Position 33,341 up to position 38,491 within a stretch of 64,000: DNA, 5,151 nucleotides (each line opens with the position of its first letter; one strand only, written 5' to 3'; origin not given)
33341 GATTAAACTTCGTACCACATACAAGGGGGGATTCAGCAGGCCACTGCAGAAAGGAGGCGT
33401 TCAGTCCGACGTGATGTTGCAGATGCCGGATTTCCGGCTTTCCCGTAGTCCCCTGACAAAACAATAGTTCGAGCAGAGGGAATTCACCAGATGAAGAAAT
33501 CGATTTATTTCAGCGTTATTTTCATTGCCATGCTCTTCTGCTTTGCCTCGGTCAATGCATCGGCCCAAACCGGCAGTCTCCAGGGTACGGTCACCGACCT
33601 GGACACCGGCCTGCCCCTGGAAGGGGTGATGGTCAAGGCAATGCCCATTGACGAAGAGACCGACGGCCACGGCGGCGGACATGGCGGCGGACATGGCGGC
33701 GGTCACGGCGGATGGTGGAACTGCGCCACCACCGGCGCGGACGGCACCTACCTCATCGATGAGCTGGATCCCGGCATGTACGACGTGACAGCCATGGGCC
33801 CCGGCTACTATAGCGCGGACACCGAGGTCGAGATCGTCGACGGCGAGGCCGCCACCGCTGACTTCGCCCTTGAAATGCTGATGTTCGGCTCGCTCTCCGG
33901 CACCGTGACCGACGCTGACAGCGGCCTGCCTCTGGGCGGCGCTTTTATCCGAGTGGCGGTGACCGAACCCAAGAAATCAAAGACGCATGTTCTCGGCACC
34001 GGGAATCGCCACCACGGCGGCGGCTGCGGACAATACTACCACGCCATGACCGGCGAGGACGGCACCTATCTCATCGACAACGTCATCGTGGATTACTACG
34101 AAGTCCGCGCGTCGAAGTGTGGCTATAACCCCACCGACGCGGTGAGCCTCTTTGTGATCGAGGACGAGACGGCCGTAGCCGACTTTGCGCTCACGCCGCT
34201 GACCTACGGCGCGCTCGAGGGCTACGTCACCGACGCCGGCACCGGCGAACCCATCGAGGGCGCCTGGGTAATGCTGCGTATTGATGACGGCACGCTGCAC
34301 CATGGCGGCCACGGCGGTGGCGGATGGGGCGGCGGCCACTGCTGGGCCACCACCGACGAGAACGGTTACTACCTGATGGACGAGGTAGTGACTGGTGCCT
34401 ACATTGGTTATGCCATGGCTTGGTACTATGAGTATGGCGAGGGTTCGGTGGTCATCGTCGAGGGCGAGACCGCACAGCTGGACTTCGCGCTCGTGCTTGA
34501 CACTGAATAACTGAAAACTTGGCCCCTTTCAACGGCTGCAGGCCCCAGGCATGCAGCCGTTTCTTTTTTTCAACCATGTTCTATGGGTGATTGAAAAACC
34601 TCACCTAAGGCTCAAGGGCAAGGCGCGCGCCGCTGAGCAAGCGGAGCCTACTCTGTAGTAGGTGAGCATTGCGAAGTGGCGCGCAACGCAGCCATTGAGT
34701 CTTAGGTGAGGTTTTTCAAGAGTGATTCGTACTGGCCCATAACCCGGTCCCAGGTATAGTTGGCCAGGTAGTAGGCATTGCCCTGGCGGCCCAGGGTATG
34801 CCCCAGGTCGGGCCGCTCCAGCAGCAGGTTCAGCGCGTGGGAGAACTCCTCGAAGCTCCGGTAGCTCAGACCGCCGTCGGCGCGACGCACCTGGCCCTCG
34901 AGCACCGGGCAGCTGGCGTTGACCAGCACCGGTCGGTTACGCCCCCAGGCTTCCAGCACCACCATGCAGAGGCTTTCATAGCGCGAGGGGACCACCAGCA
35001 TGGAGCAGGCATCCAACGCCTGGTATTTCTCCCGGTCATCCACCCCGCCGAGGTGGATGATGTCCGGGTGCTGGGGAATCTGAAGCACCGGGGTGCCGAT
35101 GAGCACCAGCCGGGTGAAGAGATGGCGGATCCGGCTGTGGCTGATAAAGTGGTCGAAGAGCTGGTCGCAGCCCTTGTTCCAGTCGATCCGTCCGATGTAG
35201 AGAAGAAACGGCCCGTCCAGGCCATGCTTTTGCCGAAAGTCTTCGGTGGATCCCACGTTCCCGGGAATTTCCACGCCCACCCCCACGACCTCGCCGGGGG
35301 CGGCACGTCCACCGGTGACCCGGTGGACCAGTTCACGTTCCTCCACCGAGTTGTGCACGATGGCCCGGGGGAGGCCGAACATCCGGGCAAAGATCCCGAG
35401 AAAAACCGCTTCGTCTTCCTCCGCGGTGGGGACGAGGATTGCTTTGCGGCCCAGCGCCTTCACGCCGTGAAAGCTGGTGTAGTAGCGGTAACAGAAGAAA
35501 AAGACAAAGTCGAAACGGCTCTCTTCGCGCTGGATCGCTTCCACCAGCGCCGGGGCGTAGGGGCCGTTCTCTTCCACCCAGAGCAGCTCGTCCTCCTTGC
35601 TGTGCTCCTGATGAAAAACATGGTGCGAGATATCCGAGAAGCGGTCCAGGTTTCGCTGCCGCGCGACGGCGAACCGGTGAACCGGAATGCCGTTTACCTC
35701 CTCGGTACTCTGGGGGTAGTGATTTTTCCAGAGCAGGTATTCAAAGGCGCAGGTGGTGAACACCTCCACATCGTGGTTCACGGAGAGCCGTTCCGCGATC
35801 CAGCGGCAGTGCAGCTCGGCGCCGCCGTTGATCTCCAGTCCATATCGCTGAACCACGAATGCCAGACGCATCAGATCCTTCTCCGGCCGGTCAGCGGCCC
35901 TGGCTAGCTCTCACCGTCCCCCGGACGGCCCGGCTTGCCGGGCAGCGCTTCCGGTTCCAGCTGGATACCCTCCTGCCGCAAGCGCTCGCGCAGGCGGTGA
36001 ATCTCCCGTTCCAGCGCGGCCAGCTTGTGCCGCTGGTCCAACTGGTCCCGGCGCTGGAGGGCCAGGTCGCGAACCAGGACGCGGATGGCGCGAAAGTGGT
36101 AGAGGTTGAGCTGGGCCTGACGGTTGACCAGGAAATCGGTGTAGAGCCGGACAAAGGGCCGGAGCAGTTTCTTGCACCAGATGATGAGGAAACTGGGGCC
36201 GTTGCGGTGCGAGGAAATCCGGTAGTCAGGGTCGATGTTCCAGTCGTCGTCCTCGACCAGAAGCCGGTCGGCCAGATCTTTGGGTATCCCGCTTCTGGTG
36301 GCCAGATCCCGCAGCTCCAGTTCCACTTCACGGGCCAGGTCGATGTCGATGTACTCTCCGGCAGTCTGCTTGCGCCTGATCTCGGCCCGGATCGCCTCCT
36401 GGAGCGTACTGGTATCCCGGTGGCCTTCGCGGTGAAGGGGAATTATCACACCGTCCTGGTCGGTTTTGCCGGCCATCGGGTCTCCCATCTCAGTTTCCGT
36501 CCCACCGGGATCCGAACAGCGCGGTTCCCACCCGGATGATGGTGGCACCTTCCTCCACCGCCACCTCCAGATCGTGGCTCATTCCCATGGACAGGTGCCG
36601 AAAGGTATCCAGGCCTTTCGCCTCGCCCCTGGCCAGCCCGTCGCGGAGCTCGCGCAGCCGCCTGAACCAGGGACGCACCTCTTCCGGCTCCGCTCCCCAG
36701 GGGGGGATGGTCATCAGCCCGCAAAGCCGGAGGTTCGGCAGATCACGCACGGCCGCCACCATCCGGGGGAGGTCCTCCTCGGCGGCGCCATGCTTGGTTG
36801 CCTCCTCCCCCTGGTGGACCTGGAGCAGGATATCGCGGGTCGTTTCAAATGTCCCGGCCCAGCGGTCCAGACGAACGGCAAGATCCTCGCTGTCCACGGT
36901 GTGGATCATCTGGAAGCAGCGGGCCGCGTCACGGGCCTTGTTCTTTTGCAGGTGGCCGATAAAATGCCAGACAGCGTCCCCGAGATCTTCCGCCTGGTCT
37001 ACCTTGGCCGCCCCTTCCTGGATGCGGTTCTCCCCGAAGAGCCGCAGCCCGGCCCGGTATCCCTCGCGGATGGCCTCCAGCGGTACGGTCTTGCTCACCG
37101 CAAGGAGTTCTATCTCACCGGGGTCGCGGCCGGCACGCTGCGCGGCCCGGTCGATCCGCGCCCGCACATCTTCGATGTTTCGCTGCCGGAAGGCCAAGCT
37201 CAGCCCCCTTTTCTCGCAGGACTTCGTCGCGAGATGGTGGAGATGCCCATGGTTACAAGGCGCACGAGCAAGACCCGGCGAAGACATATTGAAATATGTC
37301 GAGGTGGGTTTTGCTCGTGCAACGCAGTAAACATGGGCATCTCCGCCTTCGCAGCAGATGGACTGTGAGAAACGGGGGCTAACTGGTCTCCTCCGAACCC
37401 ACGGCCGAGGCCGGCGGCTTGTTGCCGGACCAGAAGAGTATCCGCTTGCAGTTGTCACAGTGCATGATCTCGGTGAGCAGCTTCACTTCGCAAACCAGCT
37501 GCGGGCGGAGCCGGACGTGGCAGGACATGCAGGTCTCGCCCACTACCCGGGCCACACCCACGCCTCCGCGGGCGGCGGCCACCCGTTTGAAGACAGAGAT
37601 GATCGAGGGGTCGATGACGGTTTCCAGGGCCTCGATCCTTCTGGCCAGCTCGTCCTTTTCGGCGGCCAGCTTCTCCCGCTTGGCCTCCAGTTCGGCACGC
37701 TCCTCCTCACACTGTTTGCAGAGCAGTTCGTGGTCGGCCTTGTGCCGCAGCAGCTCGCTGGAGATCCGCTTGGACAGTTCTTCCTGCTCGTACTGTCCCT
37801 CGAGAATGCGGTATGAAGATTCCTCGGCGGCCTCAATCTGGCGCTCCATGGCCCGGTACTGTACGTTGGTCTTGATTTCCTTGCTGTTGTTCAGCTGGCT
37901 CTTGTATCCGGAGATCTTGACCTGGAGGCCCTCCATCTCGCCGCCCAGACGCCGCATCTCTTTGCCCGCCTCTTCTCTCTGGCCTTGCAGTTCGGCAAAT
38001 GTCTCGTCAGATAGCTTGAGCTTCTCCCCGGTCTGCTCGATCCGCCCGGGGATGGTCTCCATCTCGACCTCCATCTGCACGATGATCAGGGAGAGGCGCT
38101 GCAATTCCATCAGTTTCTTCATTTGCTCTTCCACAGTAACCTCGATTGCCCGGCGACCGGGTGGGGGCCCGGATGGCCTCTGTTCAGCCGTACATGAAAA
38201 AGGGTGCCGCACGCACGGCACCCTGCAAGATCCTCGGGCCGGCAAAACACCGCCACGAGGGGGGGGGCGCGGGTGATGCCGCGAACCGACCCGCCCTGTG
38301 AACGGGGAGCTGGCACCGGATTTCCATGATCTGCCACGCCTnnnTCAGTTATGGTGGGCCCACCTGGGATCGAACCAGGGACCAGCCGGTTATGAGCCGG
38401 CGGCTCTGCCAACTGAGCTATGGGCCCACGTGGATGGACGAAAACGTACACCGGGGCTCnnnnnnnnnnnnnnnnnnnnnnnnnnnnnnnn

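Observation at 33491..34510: Secreted triple-repeat beta-sandwich protein with His/Gly-rich inserts ending in Cys-aromatic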

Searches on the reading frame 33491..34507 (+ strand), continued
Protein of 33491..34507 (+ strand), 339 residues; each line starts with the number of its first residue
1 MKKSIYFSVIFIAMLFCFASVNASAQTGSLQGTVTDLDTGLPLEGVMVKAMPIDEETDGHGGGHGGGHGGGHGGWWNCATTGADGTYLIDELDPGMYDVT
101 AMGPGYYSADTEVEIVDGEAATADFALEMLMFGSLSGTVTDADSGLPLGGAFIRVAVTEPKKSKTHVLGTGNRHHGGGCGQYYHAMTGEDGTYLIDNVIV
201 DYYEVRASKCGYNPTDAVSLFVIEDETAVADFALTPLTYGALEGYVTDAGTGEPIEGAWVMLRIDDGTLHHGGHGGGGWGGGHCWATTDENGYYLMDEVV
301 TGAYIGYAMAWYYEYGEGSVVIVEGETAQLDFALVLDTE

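Call 61: find_encoding_contigs(protein=P0024, flank=7000, max_places=1)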
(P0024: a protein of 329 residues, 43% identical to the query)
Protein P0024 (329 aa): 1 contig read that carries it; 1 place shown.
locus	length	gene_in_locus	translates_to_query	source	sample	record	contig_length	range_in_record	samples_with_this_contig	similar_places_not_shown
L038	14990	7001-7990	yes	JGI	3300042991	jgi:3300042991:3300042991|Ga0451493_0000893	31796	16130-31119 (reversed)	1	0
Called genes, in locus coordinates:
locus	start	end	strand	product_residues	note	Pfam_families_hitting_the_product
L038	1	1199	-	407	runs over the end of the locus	PF00754:F5_F8_type_C (weak), PF00691:OmpA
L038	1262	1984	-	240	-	-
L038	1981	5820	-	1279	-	-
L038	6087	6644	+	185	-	-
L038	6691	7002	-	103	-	PF01124:MAPEG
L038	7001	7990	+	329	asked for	PF13620:CarboxypepD_reg, PF13715:CarbopepD_reg_2 (faint), PF17210:SdrD_B (faint), PF22904:NOMO1-like_2nd (faint), PF14686:fn3_3 (faint), PF17802:SpaA (faint), PF13620:CarboxypepD_reg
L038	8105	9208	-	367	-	PF00724:Oxidored_FMN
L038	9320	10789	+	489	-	PF13520:AA_permease_2, PF00324:AA_permease, PF13906:AA_permease_C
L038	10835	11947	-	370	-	PF00753:Lactamase_B (weak), PF07719:TPR_2 (weak)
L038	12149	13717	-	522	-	PF01494:FAD_binding_3 (weak), PF00890:FAD_binding_2 (weak), PF01266:DAO, PF12831:FAD_oxidored (weak), PF16901:DAO_C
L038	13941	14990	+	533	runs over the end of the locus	PF00732:GMC_oxred_N (faint), PF00890:FAD_binding_2 (weak), PF01266:DAO (weak), PF13450:NAD_binding_8 (weak), PF05199:GMC_oxred_C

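Call 66: list_cluster_members(proteins=[P0001, P0025, P0028])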
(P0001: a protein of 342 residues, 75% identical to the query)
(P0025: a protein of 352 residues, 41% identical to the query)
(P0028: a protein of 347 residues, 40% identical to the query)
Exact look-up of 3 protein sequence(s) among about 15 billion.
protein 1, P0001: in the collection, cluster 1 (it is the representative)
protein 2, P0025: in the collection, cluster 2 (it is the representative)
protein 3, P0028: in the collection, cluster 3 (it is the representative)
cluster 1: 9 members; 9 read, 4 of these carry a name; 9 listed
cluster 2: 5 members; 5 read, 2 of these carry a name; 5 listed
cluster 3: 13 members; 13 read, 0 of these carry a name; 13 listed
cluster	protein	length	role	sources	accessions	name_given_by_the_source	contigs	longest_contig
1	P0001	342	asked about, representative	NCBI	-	-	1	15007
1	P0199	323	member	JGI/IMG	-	hypothetical protein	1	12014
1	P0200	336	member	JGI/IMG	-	hypothetical protein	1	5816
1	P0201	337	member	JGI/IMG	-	hypothetical protein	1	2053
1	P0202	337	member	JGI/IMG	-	hypothetical protein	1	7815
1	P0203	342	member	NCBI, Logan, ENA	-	-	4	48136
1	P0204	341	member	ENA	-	-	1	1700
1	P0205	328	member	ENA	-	-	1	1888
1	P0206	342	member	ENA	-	-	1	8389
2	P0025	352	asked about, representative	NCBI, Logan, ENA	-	-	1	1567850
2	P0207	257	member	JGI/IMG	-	hypothetical protein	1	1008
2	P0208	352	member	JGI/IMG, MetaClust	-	\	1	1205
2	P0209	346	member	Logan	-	-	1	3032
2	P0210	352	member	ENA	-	-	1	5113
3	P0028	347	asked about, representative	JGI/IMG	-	-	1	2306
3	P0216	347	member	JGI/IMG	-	-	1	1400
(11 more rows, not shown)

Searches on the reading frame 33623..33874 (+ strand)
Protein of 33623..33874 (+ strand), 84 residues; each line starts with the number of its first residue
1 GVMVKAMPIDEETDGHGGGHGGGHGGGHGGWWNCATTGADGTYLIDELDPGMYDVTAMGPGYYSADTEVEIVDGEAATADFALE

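Call 82: find_homologous_proteins(query=window:33623-33874:+, max_evalue=0.001)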
Query seq(84 aa) (84 aa): 1 proteins with E <= 0.001 among 8000 candidates.
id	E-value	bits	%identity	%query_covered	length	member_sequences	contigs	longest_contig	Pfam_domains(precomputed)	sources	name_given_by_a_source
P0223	1.4e-5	43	41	57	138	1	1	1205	PF13715.13,PF13620.13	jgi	jgi:hypothetical protein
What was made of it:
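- Tried and rejected: The word-indexed homolog search with a single domain plus loop returned one weak hit, because low-complexity words swamped the candidates (call 82).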

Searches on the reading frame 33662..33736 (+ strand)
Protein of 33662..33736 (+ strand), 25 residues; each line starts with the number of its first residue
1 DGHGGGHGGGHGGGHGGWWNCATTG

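Call 55: search_solved_structures(query=window:33662-33736:+, max_evalue=10, show_alignments=3)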
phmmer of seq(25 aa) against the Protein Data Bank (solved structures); distinct sequences matched with E-value up to 10: 0.
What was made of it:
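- Tried and rejected: The search with isolated loops gave nothing (call 55).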

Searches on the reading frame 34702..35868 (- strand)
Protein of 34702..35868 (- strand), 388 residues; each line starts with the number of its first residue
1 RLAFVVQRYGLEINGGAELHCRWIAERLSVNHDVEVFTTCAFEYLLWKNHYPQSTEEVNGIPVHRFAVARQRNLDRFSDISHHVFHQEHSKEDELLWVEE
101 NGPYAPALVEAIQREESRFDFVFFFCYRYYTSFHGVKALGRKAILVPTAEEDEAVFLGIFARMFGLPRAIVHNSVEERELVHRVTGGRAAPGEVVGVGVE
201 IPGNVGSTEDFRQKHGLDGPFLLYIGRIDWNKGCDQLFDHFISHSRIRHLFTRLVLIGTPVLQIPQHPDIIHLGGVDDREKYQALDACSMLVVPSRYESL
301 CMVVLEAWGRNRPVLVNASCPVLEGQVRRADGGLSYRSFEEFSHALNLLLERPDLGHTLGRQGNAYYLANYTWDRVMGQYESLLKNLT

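Call 38: search_protein_families(library=pfam, proteins=[window:34702-35868:-], max_evalue=0.001)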
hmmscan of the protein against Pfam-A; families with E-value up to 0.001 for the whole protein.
window:34702-35868:- (388 aa): 3 families
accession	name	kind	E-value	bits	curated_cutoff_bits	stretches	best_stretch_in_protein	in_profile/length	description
PF00534.26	Glycos_transf_1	-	1e-14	54.9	26.4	1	209-363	3-169/172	Glycosyl transferases group 1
PF13692.12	Glyco_trans_1_4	-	1.5e-12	48.4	27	1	220-351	2-141/142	Glycosyl transferases group 1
PF13524.12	Glyco_trans_1_2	-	8.9e-05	22.9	25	1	253-380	16-142/144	Glycosyl transferase-like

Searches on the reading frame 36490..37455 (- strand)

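Call 38: search_protein_families(library=pfam, proteins=[window:36490-37455:-], max_evalue=0.001)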
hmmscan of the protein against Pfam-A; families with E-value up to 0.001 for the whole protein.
window:36490-37455:- (321 aa): 1 family
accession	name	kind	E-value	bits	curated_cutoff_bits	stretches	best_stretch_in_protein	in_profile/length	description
PF01168.26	Ala_racemase_N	-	2.5e-18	67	24.1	1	95-316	4-218/220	Alanine racemase, N-terminal domain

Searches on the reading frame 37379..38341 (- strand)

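Call 38: search_protein_families(library=pfam, proteins=[window:37379-38341:-], max_evalue=0.001)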
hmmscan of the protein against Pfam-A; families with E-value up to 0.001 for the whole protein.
window:37379-38341:- (320 aa): 1 family
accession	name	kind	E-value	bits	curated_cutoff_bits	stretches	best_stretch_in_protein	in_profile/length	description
PF02591.20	Zn_ribbon_9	-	4.3e-07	30.3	29.1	1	270-302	1-33/33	C4-type zinc ribbon domain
